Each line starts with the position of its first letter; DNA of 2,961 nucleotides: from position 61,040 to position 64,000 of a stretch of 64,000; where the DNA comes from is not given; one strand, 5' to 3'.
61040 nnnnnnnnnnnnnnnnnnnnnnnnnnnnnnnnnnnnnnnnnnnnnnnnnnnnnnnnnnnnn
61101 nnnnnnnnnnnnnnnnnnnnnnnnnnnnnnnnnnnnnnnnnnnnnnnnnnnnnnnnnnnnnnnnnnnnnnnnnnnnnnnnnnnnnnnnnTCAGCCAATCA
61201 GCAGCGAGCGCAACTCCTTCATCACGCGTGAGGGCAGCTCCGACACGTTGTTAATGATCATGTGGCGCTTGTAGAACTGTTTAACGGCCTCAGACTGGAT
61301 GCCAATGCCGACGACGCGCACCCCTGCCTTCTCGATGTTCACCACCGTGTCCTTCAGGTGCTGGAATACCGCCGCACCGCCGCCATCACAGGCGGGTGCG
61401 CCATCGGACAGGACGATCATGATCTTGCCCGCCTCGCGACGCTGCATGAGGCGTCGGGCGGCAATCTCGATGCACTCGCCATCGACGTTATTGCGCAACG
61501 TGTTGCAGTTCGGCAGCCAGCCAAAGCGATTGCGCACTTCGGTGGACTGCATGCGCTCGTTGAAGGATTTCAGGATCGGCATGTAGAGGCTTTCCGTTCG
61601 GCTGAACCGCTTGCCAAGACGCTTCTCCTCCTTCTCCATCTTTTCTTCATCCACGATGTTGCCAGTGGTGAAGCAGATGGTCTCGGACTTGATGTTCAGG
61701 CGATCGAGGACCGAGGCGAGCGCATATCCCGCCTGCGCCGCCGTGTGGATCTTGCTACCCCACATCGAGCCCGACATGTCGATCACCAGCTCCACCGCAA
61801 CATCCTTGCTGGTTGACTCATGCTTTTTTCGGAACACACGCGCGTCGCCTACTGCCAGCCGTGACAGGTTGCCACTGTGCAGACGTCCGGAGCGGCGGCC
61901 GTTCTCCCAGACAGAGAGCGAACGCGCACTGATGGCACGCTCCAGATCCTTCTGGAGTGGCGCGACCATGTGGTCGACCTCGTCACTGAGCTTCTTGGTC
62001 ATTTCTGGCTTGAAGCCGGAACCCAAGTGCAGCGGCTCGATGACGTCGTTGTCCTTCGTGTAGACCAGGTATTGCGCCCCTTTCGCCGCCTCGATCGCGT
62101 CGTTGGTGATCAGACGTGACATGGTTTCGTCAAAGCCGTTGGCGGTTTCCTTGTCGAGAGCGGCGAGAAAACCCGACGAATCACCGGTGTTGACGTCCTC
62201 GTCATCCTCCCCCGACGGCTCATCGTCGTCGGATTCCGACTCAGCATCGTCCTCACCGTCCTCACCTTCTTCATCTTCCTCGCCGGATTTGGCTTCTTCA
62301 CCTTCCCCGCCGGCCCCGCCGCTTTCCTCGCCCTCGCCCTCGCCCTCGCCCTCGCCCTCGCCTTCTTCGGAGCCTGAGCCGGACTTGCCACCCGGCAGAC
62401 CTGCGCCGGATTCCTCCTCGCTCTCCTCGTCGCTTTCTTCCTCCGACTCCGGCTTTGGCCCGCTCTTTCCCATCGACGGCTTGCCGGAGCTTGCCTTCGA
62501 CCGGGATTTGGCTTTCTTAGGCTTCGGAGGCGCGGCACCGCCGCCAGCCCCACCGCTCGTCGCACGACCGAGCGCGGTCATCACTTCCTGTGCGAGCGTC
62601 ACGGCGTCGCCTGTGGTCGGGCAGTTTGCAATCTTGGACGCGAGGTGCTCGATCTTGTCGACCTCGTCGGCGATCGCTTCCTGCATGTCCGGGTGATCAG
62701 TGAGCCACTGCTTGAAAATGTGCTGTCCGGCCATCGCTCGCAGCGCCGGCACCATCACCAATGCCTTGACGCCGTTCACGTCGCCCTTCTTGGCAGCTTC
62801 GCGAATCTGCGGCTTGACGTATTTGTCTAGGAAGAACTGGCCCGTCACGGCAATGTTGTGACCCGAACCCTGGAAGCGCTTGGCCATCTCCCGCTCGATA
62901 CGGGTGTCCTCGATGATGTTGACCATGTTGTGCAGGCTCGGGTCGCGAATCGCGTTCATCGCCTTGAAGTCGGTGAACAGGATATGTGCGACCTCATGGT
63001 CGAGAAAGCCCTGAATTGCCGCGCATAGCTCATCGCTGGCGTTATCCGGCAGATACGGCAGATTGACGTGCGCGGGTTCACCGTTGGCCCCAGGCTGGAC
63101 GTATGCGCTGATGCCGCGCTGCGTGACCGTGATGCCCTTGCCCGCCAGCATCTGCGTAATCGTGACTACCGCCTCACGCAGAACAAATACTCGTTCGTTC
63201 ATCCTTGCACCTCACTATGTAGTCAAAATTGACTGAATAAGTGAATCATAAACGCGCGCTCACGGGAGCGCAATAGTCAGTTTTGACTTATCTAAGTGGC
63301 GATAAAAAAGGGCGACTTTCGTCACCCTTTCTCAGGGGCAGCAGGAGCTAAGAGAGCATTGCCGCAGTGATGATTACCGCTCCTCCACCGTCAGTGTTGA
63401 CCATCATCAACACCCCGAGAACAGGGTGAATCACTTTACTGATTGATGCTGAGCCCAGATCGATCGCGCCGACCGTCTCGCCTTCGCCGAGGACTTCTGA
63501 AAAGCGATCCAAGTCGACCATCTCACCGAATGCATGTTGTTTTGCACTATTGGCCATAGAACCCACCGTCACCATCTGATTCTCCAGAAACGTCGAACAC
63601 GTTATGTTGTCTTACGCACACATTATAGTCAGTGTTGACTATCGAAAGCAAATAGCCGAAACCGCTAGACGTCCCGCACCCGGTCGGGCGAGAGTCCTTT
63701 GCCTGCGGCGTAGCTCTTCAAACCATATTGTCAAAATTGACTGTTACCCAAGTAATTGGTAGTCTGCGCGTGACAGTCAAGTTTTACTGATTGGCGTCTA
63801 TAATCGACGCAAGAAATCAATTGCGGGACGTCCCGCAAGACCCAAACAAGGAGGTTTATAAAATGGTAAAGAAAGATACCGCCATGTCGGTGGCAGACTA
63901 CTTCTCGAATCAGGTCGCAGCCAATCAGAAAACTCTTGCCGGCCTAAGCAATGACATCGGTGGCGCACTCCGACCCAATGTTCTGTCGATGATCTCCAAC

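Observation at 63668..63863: Dense control region before the terminal (+) gene: 18-bp perfect palindrome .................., repeated half-site, TATAAT inside an inverted repeat, and five motif copies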

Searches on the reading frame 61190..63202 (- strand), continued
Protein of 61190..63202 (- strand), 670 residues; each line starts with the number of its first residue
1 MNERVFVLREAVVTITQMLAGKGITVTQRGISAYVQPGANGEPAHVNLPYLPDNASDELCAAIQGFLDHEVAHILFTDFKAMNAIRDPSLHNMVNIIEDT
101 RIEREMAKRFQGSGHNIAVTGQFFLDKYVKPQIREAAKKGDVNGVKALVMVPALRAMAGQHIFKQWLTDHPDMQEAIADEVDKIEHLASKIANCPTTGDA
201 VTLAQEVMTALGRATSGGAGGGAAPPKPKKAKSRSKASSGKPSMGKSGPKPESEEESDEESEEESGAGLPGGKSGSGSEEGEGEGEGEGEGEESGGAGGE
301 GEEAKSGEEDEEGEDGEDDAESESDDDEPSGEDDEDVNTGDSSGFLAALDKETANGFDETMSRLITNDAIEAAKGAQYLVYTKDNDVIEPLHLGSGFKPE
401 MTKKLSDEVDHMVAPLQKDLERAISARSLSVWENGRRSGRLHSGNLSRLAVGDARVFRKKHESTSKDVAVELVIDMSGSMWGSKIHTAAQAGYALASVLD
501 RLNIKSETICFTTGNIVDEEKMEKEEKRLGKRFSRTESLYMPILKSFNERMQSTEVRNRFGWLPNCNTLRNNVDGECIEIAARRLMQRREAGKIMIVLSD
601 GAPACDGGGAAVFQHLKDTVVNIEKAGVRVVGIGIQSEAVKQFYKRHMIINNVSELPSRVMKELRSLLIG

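Call 49: get_annotated_region(hit=H4, flank=4000)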
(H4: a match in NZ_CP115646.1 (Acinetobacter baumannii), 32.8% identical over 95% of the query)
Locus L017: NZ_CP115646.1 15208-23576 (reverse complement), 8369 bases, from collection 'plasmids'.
description: Acinetobacter baumannii strain 2022CK-00371 plasmid unnamed1, complete sequence
organism: Acinetobacter baumannii (NCBI taxid 470)
taxonomy: Bacteria; Pseudomonadota; Gammaproteobacteria; Moraxellales; Moraxellaceae; Acinetobacter; Acinetobacter baumannii
host: -; source: Homo sapiens,skin; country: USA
typing (MOB-suite, as given by PLSDB): non-mobilizable
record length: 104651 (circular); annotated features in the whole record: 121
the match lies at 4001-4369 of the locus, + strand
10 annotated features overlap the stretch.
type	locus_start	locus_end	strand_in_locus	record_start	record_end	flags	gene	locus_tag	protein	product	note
CDS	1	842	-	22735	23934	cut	-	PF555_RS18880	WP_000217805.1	AAA family ATPase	-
CDS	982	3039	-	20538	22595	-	-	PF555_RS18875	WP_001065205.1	hypothetical protein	-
CDS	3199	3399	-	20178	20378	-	-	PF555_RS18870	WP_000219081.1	hypothetical protein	-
CDS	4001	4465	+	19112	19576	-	-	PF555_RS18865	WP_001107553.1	helix-turn-helix transcriptional regulator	-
CDS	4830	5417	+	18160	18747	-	-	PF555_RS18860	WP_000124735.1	site-specific integrase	GO:0015074 - DNA integration [Evidence IEA]; GO:0006310 - DNA recombination [Evidence IEA]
CDS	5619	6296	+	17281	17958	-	-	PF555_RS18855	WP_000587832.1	ParA family protein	-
CDS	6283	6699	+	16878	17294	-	-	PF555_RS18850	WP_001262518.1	hypothetical protein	-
CDS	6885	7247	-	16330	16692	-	-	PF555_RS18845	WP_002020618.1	hypothetical protein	-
CDS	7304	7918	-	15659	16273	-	-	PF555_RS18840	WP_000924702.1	hypothetical protein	-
CDS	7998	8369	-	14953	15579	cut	-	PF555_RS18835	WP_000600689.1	guanylate kinase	-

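Call 64: search_solved_structures(query=A4, max_evalue=0.1)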
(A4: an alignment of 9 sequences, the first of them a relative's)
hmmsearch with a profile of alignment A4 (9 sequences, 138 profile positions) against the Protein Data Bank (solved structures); distinct sequences matched with E-value up to 0.1: 0.

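Call 65: search_protein_families(library=phrogs, proteins=[P0002, L002:7031-7684:+], max_evalue=0.001)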
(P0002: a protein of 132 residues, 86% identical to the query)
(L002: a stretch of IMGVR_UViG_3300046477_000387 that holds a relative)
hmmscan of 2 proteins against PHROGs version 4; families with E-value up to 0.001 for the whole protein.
P0002 (132 aa): 1 family
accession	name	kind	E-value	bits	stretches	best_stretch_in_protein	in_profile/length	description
phrog_8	-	transcription regulation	0.00019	22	1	3-112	117-248/346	transcriptional regulator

L002:7031-7684:+ (217 aa): 9 families
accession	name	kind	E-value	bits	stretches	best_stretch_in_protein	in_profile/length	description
phrog_4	-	transcription regulation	5.4e-09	36.5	1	4-65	136-194/400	transcriptional repressor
phrog_8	-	transcription regulation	1.9e-08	35.2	1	1-57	73-130/346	transcriptional regulator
phrog_2328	-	transcription regulation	2.3e-08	34.9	1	5-65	16-77/128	transcriptional repressor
phrog_3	-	transcription regulation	1.1e-07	33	1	2-97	86-181/430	transcriptional repressor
phrog_4779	-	transcription regulation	3.2e-05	25.4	1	6-44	4-42/98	transcriptional regulator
phrog_2967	-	transcription regulation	0.00016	22.3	1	2-83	8-88/225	transcriptional regulator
phrog_18068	-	unknown function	0.0004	21.3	1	16-78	26-87/184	-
phrog_18342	-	transcription regulation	0.0006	20.9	0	8-40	22-54/123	transcriptional repressor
phrog_2439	-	transcription regulation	0.00086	19.3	0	6-58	9-62/367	transcriptional regulator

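Call 85: predict_structure(alignment_id=A7)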
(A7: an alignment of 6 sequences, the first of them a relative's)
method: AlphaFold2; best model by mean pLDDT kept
length: 132 residues; sequences in the alignment: 6
mean_pLDDT: 55.8   pTM: 0.42
mean pLDDT of the five models: 55.8, 52.1, 49.0, 47.9, 46.7
residues with pLDDT >= 90: 0; 70-90: 16; 50-70: 79; < 50: 37
segments of 3 or more residues with pLDDT < 50: 1-6, 90-96, 107-117, 128-132
pLDDT, mean of each block of 10 residues (from residue 1): 44 66 72 54 52 66 69 58 52 48 50 47 51 39
secondary structure, 60 per line:
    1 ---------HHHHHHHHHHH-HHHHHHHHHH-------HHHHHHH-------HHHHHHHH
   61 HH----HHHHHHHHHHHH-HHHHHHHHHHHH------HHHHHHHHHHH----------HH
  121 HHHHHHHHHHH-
elements in order: H10-20 H22-31 H39-45 H53-62 H67-78 H80-91 H98-108 H119-131

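Call 86: search_protein_families(library=pfam, alignment_id=A5, max_evalue=0.01)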
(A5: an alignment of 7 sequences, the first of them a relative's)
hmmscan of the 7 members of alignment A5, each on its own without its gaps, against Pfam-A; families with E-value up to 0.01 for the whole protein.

A. member 1, P0002 (132 aa): 1 family
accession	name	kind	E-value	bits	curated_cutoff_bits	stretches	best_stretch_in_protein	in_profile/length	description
PF01381.28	HTH_3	-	0.0014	19.1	23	1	33-70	20-55/55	Helix-turn-helix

B. families by the number of members that match (of 7 scanned): 4 families
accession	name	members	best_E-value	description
PF01381.28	HTH_3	5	0.00015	Helix-turn-helix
PF12844.13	HTH_19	1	0.00037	Helix-turn-helix domain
PF13412.12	HTH_24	1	0.0086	Winged helix-turn-helix DNA-binding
PF13744.12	HTH_37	1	0.0098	Helix-turn-helix domain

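Call 87: search_protein_families(library=ncbifam, proteins=[P0002, L017:4001-4465:+, L002:7031-7684:+], max_evalue=0.01)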
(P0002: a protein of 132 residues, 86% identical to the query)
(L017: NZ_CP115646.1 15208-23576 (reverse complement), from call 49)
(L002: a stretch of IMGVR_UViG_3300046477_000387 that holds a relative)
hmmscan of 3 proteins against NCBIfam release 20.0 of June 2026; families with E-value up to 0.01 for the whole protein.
P0002 (132 aa): 0 families

L017:4001-4465:+ (154 aa): 0 families

L002:7031-7684:+ (217 aa): 4 families
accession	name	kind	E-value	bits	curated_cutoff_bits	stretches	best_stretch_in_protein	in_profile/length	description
NF041777.1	sens_FixL_Rhizob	equivalog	0.0002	20.1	850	1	107-206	5-105/485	sensor protein FixL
NF046037.1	carphisopro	domain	0.0016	18.6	38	1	13-44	5-35/54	carph-isopro domain-containing protein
NF053781.1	cdiGMPphdstlr2612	equivalog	0.0043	14.7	1600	1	105-214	594-703/1268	Tlr1612 family c-di-GMP phosphodiesterase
NF053720.1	NsdA_fam_reg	subfamily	0.0063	16.1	75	1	7-88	19-101/432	NsdA family TPR-like regulatory protein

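Call 88: search_dna_similar(query=L003:7943-8365:-, collection=plasmids, mode=protein, max_rows=12, max_evalue=0.00001)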
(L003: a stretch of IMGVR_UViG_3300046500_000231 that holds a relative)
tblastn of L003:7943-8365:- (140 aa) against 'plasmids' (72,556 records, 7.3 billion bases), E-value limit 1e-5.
Records with a match: 168; places in all: 168; records where one place covers at least 80% of the query: 161.
Best place of each record, by identity: <60% 168.
By first word of the organism name: Acinetobacter 155; Thauera 2; Ruegeria 2; Cereibacter 2; Cupriavidus 2; Pararhizobium 1; Photorhabdus 1; Lichenihabitans 1; Enterobacter 1; Gemmobacter 1.
By predicted mobility (MOB-suite, as given by PLSDB): mobilizable 105; non-mobilizable 62; conjugative 1.
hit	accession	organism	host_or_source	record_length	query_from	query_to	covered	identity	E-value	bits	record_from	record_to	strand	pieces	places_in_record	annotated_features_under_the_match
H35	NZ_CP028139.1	Acinetobacter baumannii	Parthenium argentatum Gray (guayule ...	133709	2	128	91%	38.6%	1e-13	74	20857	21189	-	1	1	helix-turn-helix transcriptional regulator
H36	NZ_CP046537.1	Acinetobacter baumannii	cell culture,cucumber rhizosphere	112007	2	113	80%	42.0%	8e-14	74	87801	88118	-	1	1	helix-turn-helix transcriptional regulator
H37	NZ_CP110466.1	Acinetobacter baumannii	Homo sapiens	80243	2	118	84%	39.5%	6e-14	74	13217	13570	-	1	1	helix-turn-helix transcriptional regulator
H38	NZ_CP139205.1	Acinetobacter baumannii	chicken,throat swab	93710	2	118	84%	39.5%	6e-14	74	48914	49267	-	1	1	helix-turn-helix transcriptional regulator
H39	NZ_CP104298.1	Acinetobacter baumannii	Homo sapiens,Ascites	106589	2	118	84%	39.5%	6e-14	74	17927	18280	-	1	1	helix-turn-helix transcriptional regulator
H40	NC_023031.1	Acinetobacter baumannii ZW85-1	-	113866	2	118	84%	39.5%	6e-14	74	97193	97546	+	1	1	helix-turn-helix transcriptional regulator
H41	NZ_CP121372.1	Acinetobacter baumannii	mixed culture,wastewater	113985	2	118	84%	39.5%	6e-14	74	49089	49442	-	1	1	helix-turn-helix transcriptional regulator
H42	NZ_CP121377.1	Acinetobacter baumannii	mixed culture,wastewater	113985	2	118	84%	39.5%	6e-14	74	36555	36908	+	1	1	helix-turn-helix transcriptional regulator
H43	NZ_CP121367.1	Acinetobacter baumannii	mixed culture,wastewater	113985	2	118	84%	39.5%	6e-14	74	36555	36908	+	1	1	helix-turn-helix transcriptional regulator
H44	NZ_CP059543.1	Acinetobacter baumannii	paper mill kaolin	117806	2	118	84%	39.5%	6e-14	74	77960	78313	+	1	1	helix-turn-helix transcriptional regulator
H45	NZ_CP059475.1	Acinetobacter baumannii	Manis javanica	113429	2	118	84%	39.5%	1e-13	73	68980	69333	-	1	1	helix-turn-helix transcriptional regulator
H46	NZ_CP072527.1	Acinetobacter baumannii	environment swab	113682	2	118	84%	39.5%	1e-13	73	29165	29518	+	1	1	helix-turn-helix transcriptional regulator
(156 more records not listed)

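Call 89: search_dna_similar(query=L003:7943-8365:-, collection=plasmids, mode=protein, max_rows=60, max_evalue=0.00001, rows=spread)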
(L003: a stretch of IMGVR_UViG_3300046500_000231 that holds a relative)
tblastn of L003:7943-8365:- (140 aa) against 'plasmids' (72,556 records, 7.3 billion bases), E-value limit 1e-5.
Records with a match: 168; places in all: 168; records where one place covers at least 80% of the query: 161.
Best place of each record, by identity: <60% 168.
By first word of the organism name: Acinetobacter 155; Thauera 2; Ruegeria 2; Cereibacter 2; Cupriavidus 2; Pararhizobium 1; Photorhabdus 1; Lichenihabitans 1; Enterobacter 1; Gemmobacter 1.
By predicted mobility (MOB-suite, as given by PLSDB): mobilizable 105; non-mobilizable 62; conjugative 1.
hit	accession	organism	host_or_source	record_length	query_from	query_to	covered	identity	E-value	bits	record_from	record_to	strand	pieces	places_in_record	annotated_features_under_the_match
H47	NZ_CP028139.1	Acinetobacter baumannii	Parthenium argentatum Gray (guayule ...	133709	2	128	91%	38.6%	1e-13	74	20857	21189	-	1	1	helix-turn-helix transcriptional regulator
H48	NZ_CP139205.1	Acinetobacter baumannii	chicken,throat swab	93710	2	118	84%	39.5%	6e-14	74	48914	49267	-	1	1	helix-turn-helix transcriptional regulator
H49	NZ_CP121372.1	Acinetobacter baumannii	mixed culture,wastewater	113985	2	118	84%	39.5%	6e-14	74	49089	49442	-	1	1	helix-turn-helix transcriptional regulator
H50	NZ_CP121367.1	Acinetobacter baumannii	mixed culture,wastewater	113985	2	118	84%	39.5%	6e-14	74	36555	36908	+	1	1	helix-turn-helix transcriptional regulator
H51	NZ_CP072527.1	Acinetobacter baumannii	environment swab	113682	2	118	84%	39.5%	1e-13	73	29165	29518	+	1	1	helix-turn-helix transcriptional regulator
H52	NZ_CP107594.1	Acinetobacter baumannii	Homo sapiens,skin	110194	2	118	84%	39.5%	2e-13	73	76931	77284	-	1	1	helix-turn-helix transcriptional regulator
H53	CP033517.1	Acinetobacter baumannii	Homo sapiens,Bacterial culture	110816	2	118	84%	39.5%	2e-13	73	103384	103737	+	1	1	XRE family transcriptional regulator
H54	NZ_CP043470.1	Acinetobacter baumannii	Homo sapiens,Skin/Wound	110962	2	118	84%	39.5%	2e-13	73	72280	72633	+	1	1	helix-turn-helix transcriptional regulator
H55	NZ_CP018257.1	Acinetobacter baumannii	Homo sapiens,sputum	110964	2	118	84%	39.5%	2e-13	73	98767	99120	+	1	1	helix-turn-helix transcriptional regulator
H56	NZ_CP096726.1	Acinetobacter baumannii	Homo sapiens,blood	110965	2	118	84%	39.5%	2e-13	73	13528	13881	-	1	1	helix-turn-helix transcriptional regulator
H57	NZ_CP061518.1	Acinetobacter baumannii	urine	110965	2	118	84%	39.5%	2e-13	73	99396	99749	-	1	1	helix-turn-helix transcriptional regulator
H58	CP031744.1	Acinetobacter baumannii WM99c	Homo sapiens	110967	2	118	84%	39.5%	2e-13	73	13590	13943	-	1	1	hypothetical protein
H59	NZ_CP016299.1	Acinetobacter baumannii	Homo sapiens,sputum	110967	2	118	84%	39.5%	2e-13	73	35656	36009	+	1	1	helix-turn-helix transcriptional regulator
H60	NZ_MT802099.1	Acinetobacter baumannii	-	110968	2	118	84%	39.5%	2e-13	73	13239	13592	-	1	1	helix-turn-helix transcriptional regulator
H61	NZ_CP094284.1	Acinetobacter baumannii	Homo sapiens,ascites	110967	2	118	84%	39.5%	2e-13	73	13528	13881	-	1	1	helix-turn-helix transcriptional regulator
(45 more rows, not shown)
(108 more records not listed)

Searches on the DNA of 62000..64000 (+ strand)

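Call 3: search_dna_similar(query=window:62000-64000:+, collection=phages, mode=near, max_rows=30)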
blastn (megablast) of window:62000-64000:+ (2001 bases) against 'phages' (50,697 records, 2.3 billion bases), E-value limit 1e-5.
No match.

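Call 63: search_rna_families(source=window, start=63000, end=64000, threshold=evalue, max_evalue=1)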
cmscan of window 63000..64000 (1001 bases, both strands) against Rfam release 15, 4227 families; matches with E-value up to 1: 1.
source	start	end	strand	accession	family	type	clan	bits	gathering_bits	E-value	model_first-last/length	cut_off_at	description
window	63816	63868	-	RF02784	SorX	Gene; sRNA;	-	18.5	46.6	0.13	1-73/73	no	Singlet oxygen resistance RNA X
